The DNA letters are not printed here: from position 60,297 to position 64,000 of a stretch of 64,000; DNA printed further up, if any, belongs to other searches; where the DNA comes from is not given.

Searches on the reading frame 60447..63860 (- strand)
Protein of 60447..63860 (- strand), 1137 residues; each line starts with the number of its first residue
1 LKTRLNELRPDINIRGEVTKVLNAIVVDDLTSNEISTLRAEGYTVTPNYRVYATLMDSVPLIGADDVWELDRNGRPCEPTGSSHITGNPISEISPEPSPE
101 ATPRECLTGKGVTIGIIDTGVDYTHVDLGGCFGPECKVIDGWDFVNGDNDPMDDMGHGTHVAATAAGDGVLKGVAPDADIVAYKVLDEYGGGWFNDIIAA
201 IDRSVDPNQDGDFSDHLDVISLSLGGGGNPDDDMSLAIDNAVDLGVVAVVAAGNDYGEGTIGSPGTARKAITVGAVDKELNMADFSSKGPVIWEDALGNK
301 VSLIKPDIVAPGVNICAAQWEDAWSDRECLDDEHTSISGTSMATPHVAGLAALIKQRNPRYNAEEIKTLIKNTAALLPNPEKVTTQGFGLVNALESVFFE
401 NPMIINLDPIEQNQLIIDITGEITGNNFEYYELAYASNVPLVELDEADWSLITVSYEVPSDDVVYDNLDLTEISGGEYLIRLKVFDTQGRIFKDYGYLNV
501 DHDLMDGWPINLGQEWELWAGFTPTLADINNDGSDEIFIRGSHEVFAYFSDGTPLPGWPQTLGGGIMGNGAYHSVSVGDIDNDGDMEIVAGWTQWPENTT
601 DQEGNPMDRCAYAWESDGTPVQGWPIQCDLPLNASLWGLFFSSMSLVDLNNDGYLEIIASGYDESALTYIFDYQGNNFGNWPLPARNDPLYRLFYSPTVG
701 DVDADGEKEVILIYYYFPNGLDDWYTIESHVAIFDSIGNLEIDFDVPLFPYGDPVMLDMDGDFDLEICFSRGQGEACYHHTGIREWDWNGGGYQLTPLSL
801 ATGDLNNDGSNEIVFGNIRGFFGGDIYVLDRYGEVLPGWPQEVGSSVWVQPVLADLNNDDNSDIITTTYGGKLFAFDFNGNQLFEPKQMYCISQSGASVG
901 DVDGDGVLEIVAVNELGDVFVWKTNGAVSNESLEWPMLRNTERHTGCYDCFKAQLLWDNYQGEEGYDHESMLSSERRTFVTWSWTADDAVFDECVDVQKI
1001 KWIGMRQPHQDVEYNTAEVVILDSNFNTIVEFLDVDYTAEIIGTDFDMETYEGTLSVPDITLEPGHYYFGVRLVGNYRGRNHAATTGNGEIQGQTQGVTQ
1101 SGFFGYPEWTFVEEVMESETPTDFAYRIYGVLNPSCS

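Call 65: search_protein_families(library=pfam, proteins=[window:60447-63860:-], max_evalue=0.001)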
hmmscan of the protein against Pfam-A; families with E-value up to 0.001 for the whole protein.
window:60447-63860:- (1137 aa): 5 families
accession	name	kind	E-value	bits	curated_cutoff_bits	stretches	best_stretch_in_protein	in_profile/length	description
PF00082.27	Peptidase_S8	-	4e-62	210.6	21.8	1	109-389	1-288/288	Subtilase family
PF13517.12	FG-GAP_3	-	2.9e-27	95.5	26.9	3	528-589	1-60/61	FG-GAP-like repeat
PF01839.29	FG-GAP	-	4.9e-17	61.8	22.1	0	573-591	3-21/37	FG-GAP repeat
PF21348.3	RGL11_C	-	5.2e-07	29.3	27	0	574-664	26-111/490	Rhamnogalacturonan lyase family 11, C-terminal domain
PF25292.1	Beta-prop_CGLA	-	2.2e-05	24.5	26.8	0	864-928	2-65/316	Lambda-carrageenase beta-propeller domain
